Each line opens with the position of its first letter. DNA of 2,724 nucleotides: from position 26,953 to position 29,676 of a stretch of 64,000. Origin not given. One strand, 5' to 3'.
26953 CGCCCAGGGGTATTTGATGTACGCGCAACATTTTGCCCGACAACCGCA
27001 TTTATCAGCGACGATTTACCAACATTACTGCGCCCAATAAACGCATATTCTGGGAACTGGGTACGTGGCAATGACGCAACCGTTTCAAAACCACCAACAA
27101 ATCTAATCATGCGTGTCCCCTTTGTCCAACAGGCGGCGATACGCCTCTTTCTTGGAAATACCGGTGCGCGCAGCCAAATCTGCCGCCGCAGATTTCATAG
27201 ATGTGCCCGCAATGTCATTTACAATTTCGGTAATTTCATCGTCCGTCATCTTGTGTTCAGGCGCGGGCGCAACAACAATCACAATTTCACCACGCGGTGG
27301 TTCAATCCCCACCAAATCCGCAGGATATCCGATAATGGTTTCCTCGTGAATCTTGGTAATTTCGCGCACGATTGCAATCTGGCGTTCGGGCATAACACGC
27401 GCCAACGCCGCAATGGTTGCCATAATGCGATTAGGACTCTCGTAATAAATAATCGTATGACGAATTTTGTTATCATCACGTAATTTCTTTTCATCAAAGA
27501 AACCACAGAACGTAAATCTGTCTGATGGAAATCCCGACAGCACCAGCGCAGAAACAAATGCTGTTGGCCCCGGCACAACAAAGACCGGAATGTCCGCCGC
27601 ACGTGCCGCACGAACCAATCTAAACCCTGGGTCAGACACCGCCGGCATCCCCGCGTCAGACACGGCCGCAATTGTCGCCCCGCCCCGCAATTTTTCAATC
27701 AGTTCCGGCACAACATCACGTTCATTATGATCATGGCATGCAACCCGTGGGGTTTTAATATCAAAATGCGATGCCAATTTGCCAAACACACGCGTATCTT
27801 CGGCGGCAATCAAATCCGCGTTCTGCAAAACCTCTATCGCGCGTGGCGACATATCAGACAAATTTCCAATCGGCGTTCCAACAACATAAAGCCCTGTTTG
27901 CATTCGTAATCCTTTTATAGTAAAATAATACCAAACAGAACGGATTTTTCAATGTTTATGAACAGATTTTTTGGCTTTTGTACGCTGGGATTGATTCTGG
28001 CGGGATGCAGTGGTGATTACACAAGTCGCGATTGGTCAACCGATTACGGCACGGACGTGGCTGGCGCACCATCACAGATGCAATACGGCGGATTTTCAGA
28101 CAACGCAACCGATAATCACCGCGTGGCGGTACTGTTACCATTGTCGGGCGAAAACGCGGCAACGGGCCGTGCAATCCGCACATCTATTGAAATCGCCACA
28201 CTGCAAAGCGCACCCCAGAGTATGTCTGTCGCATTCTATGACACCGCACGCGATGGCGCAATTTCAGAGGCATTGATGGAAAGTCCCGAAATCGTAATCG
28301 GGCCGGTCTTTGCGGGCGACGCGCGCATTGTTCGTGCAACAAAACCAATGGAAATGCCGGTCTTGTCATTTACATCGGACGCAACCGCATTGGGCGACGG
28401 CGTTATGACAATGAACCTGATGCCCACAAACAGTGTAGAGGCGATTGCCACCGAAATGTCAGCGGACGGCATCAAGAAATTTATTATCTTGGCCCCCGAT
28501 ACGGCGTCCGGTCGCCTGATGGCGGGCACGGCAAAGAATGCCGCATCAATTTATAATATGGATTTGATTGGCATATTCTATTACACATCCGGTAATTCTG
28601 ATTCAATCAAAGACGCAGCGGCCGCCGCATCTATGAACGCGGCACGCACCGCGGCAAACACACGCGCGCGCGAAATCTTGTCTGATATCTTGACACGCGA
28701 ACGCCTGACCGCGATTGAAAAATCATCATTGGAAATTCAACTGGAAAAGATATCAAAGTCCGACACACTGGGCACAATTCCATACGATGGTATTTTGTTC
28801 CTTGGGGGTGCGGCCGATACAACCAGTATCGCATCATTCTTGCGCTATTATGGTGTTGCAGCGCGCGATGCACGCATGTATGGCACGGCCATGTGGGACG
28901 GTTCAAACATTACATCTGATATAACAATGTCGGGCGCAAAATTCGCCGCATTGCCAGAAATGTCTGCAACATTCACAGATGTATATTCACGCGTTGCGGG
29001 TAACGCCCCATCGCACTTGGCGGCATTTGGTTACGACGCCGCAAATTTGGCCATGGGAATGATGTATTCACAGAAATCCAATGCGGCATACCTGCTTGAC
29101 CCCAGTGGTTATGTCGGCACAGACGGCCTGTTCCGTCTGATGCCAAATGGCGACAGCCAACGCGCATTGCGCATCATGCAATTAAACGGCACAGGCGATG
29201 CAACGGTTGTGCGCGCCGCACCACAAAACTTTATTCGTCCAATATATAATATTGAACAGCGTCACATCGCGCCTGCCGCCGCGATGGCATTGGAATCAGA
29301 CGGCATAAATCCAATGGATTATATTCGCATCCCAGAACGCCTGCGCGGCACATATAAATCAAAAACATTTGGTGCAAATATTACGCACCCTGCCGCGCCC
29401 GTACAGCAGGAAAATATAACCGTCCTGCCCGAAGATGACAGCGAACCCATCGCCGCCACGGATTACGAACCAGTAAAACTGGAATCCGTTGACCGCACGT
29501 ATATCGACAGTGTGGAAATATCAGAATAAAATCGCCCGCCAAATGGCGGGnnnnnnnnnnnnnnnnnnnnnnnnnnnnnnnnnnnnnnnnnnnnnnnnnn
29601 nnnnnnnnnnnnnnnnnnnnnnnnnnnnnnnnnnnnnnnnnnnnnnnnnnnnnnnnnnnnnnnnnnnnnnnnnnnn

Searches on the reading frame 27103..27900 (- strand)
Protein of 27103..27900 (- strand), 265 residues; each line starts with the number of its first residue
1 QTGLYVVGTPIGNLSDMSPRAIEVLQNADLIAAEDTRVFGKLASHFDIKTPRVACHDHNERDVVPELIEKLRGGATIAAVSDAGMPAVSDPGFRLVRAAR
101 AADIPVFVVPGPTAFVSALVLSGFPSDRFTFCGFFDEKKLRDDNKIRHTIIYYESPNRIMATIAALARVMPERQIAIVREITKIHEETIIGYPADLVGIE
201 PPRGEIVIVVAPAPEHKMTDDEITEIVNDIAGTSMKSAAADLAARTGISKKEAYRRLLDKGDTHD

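Call 59: search_protein_families(library=pfam, proteins=[window:27103-27900:-], max_evalue=0.001)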
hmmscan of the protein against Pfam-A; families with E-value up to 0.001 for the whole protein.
window:27103-27900:- (265 aa): 2 families
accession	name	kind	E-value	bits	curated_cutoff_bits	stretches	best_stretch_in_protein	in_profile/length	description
PF00590.25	TP_methylase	-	1.5e-32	113.7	27.8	1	4-191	2-206/212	Tetrapyrrole (Corrin/Porphyrin) Methylases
PF23016.2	RsmI_C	-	0.00021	21.5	27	1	232-259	17-44/46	RsmI C-terminal HTH domain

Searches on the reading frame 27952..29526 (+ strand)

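Call 59: search_protein_families(library=pfam, proteins=[window:27952-29526:+], max_evalue=0.001)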
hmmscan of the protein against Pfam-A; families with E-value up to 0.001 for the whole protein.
window:27952-29526:+ (525 aa): 2 families
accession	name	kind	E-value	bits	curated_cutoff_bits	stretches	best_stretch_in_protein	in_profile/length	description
PF04348.19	LppC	-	4.3e-11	42.5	28.8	1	53-190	216-362/563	LppC putative lipoprotein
PF13458.12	Peripla_BP_6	-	1e-07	32.4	31.7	1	57-366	3-288/343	Periplasmic binding protein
